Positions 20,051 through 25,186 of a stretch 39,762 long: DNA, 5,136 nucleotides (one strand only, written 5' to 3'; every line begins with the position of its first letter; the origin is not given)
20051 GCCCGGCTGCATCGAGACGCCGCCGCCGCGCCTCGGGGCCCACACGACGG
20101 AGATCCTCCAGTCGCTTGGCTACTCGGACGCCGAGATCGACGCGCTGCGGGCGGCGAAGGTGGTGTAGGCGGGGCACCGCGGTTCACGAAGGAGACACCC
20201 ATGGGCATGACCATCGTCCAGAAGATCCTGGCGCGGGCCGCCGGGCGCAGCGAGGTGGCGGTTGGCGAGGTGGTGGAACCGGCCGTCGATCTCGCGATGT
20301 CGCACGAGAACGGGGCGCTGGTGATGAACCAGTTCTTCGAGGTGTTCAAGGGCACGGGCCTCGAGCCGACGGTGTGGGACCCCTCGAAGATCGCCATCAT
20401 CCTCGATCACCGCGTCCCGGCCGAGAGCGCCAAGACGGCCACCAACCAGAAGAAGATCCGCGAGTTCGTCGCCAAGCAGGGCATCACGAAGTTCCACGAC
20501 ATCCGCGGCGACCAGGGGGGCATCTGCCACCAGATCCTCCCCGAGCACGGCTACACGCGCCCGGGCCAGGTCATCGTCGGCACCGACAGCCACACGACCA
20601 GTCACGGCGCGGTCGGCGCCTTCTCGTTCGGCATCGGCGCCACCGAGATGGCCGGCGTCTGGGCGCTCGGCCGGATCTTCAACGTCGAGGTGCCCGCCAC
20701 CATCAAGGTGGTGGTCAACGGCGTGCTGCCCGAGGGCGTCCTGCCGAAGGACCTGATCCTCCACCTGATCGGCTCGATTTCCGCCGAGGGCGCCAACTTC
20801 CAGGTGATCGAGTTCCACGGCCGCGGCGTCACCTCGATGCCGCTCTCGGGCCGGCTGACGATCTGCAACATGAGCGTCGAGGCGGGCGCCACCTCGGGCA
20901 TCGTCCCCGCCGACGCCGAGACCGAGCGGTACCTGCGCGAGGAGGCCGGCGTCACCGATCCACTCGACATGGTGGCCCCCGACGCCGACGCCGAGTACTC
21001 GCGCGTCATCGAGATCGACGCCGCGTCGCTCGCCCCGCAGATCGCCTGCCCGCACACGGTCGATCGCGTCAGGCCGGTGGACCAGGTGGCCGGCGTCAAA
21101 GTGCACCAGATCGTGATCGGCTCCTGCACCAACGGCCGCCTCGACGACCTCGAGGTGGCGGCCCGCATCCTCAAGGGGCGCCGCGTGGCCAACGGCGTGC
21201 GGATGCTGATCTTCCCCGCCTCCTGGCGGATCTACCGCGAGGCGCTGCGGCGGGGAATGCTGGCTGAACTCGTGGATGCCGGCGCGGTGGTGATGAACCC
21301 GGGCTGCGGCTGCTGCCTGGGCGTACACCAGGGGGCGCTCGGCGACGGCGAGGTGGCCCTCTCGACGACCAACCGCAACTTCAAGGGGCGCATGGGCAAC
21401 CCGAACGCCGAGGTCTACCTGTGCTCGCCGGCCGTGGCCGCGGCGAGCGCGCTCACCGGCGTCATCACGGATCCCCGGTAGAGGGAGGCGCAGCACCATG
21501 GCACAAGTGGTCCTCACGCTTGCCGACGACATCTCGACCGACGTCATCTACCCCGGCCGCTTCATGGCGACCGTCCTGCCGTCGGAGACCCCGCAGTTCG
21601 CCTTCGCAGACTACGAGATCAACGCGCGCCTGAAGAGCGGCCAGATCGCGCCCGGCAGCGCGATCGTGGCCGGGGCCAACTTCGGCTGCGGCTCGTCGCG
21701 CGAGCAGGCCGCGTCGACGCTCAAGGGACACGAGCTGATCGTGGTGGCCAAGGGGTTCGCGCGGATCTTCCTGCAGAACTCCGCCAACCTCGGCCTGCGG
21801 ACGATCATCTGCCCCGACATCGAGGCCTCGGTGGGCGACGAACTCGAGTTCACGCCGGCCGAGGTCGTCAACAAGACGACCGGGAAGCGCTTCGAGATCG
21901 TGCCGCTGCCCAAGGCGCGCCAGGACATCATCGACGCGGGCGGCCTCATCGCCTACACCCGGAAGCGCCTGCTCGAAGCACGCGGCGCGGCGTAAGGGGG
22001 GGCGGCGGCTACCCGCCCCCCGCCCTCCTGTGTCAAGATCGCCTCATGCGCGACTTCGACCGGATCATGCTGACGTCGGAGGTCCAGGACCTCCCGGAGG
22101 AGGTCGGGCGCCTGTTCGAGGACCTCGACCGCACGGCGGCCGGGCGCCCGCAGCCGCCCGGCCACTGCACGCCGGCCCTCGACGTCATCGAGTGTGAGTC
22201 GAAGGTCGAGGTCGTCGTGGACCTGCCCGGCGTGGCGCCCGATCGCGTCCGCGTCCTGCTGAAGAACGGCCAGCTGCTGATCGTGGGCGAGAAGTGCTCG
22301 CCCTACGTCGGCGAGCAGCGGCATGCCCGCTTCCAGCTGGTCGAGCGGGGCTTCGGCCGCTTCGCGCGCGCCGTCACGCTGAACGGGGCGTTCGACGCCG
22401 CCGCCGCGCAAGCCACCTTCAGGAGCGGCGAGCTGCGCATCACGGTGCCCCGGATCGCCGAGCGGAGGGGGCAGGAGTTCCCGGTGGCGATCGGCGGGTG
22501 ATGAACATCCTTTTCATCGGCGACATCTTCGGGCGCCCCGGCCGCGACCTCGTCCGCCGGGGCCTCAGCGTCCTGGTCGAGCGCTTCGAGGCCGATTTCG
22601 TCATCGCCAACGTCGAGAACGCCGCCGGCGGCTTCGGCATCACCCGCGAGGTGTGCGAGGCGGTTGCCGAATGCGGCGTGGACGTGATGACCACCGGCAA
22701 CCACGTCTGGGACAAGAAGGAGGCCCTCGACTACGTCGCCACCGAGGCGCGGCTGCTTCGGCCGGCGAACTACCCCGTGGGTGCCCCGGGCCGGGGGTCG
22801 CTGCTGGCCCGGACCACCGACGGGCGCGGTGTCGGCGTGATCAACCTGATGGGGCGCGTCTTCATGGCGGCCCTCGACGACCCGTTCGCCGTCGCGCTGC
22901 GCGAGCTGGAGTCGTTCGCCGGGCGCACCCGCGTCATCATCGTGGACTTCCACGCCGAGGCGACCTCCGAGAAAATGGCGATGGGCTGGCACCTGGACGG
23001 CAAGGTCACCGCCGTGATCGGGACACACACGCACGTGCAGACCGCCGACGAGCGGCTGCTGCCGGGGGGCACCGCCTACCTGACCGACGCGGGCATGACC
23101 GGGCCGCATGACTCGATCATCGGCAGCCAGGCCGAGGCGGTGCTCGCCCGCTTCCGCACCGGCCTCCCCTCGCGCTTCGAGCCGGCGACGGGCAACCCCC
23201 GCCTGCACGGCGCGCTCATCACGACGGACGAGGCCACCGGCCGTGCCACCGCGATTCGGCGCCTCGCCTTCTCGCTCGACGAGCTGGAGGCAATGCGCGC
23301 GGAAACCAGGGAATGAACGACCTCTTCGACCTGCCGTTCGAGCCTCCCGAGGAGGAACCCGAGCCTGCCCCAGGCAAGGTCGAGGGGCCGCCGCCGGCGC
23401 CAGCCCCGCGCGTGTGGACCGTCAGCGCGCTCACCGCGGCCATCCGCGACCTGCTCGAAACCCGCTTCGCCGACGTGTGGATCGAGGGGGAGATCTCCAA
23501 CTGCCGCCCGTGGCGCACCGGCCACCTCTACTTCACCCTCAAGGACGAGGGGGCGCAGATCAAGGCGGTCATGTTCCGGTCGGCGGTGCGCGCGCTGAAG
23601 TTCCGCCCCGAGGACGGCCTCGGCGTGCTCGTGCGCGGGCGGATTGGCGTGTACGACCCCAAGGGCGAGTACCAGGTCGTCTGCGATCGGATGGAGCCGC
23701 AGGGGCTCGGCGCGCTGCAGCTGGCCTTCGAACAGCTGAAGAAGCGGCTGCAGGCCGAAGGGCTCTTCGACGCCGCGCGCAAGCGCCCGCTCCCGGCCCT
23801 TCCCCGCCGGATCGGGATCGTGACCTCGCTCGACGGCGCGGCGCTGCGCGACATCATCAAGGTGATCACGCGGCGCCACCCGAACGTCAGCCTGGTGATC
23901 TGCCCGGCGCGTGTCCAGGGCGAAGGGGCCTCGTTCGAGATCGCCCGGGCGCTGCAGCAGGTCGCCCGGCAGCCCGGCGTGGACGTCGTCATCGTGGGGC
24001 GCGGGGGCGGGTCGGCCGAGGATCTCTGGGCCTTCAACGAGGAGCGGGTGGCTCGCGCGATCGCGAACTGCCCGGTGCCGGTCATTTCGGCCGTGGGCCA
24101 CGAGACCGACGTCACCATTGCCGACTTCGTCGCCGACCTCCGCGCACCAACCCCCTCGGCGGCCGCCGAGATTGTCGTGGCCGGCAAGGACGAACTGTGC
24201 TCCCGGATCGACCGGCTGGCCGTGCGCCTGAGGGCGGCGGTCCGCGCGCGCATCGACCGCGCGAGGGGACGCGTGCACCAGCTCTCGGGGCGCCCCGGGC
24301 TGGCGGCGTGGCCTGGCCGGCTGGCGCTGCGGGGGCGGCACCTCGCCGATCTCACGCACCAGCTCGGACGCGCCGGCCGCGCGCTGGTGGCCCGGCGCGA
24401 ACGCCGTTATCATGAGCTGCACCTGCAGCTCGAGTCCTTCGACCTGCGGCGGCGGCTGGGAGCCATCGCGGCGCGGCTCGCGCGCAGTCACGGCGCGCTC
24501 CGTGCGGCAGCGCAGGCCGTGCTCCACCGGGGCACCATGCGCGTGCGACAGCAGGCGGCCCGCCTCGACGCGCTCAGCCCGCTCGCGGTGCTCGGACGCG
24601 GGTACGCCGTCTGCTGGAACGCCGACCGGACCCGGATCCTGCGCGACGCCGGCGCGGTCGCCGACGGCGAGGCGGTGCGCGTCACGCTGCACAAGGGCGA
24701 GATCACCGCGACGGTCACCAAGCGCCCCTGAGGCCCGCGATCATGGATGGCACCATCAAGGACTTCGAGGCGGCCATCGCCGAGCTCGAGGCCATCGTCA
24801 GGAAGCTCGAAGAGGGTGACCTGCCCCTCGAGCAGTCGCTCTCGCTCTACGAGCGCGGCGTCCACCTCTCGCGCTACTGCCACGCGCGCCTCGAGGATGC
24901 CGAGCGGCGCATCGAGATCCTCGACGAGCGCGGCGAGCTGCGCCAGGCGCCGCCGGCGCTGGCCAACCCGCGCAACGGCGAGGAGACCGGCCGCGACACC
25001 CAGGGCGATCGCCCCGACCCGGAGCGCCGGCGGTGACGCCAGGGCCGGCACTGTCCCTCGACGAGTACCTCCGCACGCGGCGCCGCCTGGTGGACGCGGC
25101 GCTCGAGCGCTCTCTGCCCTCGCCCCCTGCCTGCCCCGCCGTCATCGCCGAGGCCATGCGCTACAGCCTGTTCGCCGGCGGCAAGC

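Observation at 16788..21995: Five-gene operon: LeuCD/IDH-type isomerase and dehydrogenase set in which the LeuA-type synthase is replaced by an HMG-CoA-lyase-type enzyme plus a family III CoA-transferase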

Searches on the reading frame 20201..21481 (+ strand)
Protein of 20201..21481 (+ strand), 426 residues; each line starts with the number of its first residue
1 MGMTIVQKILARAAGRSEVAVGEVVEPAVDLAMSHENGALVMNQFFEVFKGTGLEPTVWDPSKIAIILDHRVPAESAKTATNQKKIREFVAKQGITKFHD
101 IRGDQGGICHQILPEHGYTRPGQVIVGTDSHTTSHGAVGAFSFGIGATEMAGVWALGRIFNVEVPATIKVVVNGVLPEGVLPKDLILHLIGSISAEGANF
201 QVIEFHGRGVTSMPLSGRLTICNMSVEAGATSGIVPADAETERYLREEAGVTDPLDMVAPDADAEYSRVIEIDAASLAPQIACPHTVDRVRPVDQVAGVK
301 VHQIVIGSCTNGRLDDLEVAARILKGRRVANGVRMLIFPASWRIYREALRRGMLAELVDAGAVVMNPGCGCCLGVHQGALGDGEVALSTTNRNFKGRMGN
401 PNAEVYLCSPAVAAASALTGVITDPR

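Call 3: search_protein_families(library=pfam, proteins=[window:20201-21481:+])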
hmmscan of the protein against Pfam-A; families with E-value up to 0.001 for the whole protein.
window:20201-21481:+ (426 aa): 1 family
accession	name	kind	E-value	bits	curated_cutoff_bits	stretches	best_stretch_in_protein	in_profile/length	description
PF00330.25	Aconitase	-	9.9e-100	335.1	28.7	2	65-295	51-305/463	Aconitase family (aconitate hydratase)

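Call 4: search_protein_families(library=ncbifam, proteins=[window:20201-21481:+])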
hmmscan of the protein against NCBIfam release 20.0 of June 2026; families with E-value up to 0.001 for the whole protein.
window:20201-21481:+ (426 aa): 19 families
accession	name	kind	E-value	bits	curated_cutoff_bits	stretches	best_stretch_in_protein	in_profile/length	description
NF001614.1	PRK00402.1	subfamily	7.3e-167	555.2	385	1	3-426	1-415/415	aconitase/3-isopropylmalate dehydratase large subunit family protein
TIGR01343.1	hacA_fam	subfamily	1.7e-154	514.3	385.7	1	4-426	1-412/412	homoaconitate hydratase family protein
TIGR02086.1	IPMI_arch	subfamily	5.5e-154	512.8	410.15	1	3-426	1-410/411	3-isopropylmalate dehydratase/homoaconitate hydratase family large subunit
NF040615.1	HacA_Meth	equivalog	3.7e-139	464.1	550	1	3-424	1-417/419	homoaconitase large subunit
TIGR02083.1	LEU2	equivalog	1.1e-132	442.9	610.65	1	3-426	1-417/419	3-isopropylmalate dehydratase large subunit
NF005558.0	PRK07229.1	equivalog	4e-101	339.6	612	1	1-426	1-413/647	aconitate hydratase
NF009116.0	PRK12466.1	subfamily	1.2e-94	317.6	531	2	56-294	51-304/472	3-isopropylmalate dehydratase large subunit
NF004016.0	PRK05478.1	subfamily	1.4e-89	300.8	510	2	29-294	28-302/468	3-isopropylmalate dehydratase large subunit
TIGR01342.1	acon_putative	hypoth_equivalog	4.1e-84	283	719.15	1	6-426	3-410/655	putative aconitate hydratase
TIGR00139.1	h_aconitase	equivalog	4.8e-73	246.7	529.9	2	17-250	20-245/709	homoaconitase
TIGR00170.1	leuC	equivalog_domain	1.6e-72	244.6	560.25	2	58-294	51-301/466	3-isopropylmalate dehydratase large subunit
TIGR01340.1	aconitase_mito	equivalog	2.3e-49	168.4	825.35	1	84-421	111-471/745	aconitate hydratase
NF006690.0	PRK09238.1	equivalog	9.5e-42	142.9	782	2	256-422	647-811/852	bifunctional aconitate hydratase 2/2-methylisocitrate dehydratase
NF008503.0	PRK11413.1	equivalog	5.2e-38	130.5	641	2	109-295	130-313/753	hydratase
NF006757.0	PRK09277.1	subfamily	3.1e-30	104.6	686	1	123-289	205-381/888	aconitate hydratase AcnA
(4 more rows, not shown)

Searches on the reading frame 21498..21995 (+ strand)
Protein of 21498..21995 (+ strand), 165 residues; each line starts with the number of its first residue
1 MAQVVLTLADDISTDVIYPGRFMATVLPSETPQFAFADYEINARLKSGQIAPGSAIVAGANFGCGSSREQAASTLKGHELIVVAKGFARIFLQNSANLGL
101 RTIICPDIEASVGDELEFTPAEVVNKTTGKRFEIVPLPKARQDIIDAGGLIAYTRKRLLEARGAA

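Call 3: search_protein_families(library=pfam, proteins=[window:21498-21995:+])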
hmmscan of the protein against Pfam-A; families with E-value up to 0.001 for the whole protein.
window:21498-21995:+ (165 aa): 1 family
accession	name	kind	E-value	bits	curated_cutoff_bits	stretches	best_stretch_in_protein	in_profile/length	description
PF00694.25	Aconitase_C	-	7.4e-12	46.2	22.8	1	55-103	77-126/131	Aconitase C-terminal domain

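Call 4: search_protein_families(library=ncbifam, proteins=[window:21498-21995:+])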
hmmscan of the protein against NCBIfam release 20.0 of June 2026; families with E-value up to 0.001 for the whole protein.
window:21498-21995:+ (165 aa): 14 families
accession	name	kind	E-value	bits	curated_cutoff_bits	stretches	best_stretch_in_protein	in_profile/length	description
NF040625.1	HacB2_Meth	equivalog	9.9e-31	106.4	230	1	5-153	8-156/161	homoaconitase small subunit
TIGR02087.1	LEUD_arch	subfamily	1.2e-29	103.1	108.95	1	6-157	4-157/157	LeuD/DmdB family oxidoreductase small subunit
TIGR02084.1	leud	equivalog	1.7e-29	102.5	245.85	1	5-156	3-156/156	3-isopropylmalate dehydratase small subunit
NF040604.2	HacB_Meth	equivalog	1.5e-26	93.1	230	1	5-156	7-159/159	homoaconitase small subunit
NF010629.0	PRK14023.1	equivalog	1.8e-22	79.9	229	1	5-157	4-157/166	homoaconitate hydratase small subunit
NF002458.0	PRK01641.1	subfamily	1.7e-16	60.4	167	1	6-107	13-123/202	3-isopropylmalate dehydratase small subunit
TIGR00139.1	h_aconitase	equivalog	6.2e-16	57.9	529.9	1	3-126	533-656/709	homoaconitase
NF005558.0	PRK07229.1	equivalog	4.2e-11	42.1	612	1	2-105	472-578/647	aconitate hydratase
TIGR00171.1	leuD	equivalog_domain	2e-09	37.5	116.25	1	12-103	19-121/188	3-isopropylmalate dehydratase small subunit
TIGR01342.1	acon_putative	hypoth_equivalog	3.2e-08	32.2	719.15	1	3-119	472-599/655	putative aconitate hydratase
TIGR01341.1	aconitase_1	equivalog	3.9e-05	21.6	945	1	43-111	741-808/876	aconitate hydratase AcnA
NF006757.0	PRK09277.1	subfamily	4.7e-05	21.3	686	1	54-100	759-806/888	aconitate hydratase AcnA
NF009520.0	PRK12881.1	subfamily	0.00018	19.3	905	1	55-100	765-811/893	aconitate hydratase AcnA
TIGR02333.1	2met_isocit_dHY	equivalog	0.00037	18.5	1419.85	1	55-100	734-780/858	Fe/S-dependent 2-methylisocitrate dehydratase AcnD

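Call 28: search_solved_structures(query=window:21498-21995:+, show_alignments=5)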
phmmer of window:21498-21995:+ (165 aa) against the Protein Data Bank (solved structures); distinct sequences matched with E-value up to 0.001: 8.
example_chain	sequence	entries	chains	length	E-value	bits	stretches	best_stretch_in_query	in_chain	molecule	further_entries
3vba_A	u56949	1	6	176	1.6e-27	99.6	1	8-161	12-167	Isopropylmalate/citramalate isomerase small subunit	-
2pkp_A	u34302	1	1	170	1.5e-23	86.7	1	9-159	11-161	Homoaconitase small subunit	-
1v7l_A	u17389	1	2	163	7.4e-19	71.5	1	7-157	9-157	3-isopropylmalate dehydratase small subunit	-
3h5e_A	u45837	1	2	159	6.9e-06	29.4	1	10-103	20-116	3-isopropylmalate dehydratase small subunit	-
2hcu_A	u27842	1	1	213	8.2e-06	29.2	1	48-108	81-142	3-isopropylmalate dehydratase small subunit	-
3h5j_A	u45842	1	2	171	8.7e-06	29.1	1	10-102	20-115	3-isopropylmalate dehydratase small subunit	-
3h5h_A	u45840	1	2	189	1.1e-05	28.8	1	10-102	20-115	3-isopropylmalate dehydratase small subunit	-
3q3w_A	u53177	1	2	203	9.6e-05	25.7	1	45-117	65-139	3-isopropylmalate dehydratase small subunit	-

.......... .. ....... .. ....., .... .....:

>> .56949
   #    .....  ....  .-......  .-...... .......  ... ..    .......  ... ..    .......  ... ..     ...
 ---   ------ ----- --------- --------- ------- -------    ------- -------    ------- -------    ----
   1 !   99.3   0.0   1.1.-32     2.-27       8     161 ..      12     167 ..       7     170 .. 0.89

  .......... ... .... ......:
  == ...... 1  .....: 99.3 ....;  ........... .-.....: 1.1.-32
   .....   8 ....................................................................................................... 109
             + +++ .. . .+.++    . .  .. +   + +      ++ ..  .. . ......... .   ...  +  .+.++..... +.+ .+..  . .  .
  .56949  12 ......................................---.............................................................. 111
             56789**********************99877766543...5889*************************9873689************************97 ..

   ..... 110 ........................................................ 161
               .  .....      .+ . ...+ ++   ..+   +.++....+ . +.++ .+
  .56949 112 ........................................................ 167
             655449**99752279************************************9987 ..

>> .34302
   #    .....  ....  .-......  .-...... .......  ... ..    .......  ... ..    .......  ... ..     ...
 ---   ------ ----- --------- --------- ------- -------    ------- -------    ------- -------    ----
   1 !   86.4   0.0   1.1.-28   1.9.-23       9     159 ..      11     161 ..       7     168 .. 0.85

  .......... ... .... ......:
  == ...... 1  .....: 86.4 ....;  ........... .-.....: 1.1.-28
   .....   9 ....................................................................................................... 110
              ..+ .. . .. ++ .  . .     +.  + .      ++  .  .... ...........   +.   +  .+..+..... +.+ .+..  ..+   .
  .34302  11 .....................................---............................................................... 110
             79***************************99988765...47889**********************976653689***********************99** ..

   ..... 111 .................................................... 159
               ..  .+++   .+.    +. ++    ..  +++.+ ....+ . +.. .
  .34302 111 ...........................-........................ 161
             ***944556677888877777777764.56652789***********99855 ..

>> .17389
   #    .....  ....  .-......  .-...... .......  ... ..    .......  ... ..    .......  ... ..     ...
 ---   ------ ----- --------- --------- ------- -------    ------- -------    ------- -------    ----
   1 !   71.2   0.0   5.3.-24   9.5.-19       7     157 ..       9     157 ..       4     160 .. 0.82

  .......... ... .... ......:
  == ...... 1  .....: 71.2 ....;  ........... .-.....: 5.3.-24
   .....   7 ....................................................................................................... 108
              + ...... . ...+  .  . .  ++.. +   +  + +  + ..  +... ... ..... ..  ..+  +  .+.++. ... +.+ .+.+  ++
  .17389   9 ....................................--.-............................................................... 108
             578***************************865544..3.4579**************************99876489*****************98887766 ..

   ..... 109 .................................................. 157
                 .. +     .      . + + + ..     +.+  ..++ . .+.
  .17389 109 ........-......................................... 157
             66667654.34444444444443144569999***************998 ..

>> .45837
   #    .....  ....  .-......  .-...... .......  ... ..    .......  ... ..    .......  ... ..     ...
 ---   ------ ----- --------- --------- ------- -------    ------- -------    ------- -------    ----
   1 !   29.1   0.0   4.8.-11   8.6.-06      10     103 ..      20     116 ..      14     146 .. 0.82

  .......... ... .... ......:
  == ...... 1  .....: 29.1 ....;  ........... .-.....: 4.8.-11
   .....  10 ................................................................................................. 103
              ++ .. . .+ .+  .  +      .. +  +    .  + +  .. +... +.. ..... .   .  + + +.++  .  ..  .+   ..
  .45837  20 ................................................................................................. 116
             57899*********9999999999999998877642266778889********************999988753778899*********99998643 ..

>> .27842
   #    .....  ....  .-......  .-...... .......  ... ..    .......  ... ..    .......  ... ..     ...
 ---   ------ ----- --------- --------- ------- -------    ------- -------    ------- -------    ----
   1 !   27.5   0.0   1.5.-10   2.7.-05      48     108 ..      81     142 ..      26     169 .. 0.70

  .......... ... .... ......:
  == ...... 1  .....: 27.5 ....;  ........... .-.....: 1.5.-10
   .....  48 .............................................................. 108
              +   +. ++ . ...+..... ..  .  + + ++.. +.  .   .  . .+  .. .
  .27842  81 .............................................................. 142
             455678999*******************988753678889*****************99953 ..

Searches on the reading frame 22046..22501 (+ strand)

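Call 26: search_protein_families(library=pfam, proteins=[window:22046-22501:+])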
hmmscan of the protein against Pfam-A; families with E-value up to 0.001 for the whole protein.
window:22046-22501:+ (151 aa): 1 family
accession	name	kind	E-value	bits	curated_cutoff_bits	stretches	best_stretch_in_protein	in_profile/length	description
PF00011.27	HSP20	-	1.3e-10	41.7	20.8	1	47-139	2-90/102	Hsp20/alpha crystallin family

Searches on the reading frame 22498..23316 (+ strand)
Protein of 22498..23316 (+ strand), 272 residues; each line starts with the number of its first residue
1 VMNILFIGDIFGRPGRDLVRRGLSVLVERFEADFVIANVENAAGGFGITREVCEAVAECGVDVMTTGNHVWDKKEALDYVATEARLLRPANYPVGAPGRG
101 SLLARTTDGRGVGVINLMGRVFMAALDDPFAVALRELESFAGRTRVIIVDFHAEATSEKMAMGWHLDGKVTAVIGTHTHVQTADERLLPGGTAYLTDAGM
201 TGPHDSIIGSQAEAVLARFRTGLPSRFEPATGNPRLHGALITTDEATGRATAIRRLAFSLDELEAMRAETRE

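Call 26: search_protein_families(library=pfam, proteins=[window:22498-23316:+])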
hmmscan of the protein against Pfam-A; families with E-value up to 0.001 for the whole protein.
window:22498-23316:+ (272 aa): 2 families
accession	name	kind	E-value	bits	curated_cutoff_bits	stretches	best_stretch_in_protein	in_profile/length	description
PF13277.11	YmdB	-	4.2e-105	351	27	1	5-256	1-253/253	YmdB-like protein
PF00149.33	Metallophos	-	5.6e-05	24.1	21.5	1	2-180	1-190/191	Calcineurin-like phosphoesterase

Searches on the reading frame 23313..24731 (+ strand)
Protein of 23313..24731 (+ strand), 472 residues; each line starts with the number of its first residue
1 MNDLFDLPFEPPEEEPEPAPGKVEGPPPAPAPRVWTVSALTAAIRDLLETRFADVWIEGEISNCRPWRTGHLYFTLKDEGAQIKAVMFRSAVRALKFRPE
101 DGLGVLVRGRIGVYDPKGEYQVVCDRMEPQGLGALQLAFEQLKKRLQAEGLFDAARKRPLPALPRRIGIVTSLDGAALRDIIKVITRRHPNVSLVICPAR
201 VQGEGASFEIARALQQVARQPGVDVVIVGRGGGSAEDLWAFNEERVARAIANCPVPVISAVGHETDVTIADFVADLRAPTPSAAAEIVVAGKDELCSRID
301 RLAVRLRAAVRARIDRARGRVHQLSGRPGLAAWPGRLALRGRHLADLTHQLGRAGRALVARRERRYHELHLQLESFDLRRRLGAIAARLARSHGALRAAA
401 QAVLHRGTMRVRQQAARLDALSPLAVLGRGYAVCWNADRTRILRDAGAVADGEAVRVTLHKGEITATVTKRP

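Call 26: search_protein_families(library=pfam, proteins=[window:23313-24731:+])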
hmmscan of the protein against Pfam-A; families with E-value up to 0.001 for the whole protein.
window:23313-24731:+ (472 aa): 3 families
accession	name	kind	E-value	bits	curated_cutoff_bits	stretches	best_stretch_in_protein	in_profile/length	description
PF02601.20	Exonuc_VII_L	-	3.5e-101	339.3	35.9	1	151-466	1-314/315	Exonuclease VII, large subunit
PF13742.12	tRNA_anti_2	-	7.7e-33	113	27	1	35-128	1-95/95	OB-fold nucleic acid binding domain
PF01336.31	tRNA_anti-codon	-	4.6e-13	49.3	27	1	55-129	1-74/75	OB-fold nucleic acid binding domain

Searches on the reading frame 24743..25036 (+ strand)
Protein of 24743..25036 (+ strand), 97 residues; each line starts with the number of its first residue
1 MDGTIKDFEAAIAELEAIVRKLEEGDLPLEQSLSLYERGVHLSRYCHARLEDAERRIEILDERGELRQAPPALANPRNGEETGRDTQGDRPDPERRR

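Call 26: search_protein_families(library=pfam, proteins=[window:24743-25036:+])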
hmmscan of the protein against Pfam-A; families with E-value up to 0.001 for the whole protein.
window:24743-25036:+ (97 aa): 1 family
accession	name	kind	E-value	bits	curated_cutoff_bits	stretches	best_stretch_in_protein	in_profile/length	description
PF02609.21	Exonuc_VII_S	-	5.3e-23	81.2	24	1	8-59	1-52/52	Exonuclease VII small subunit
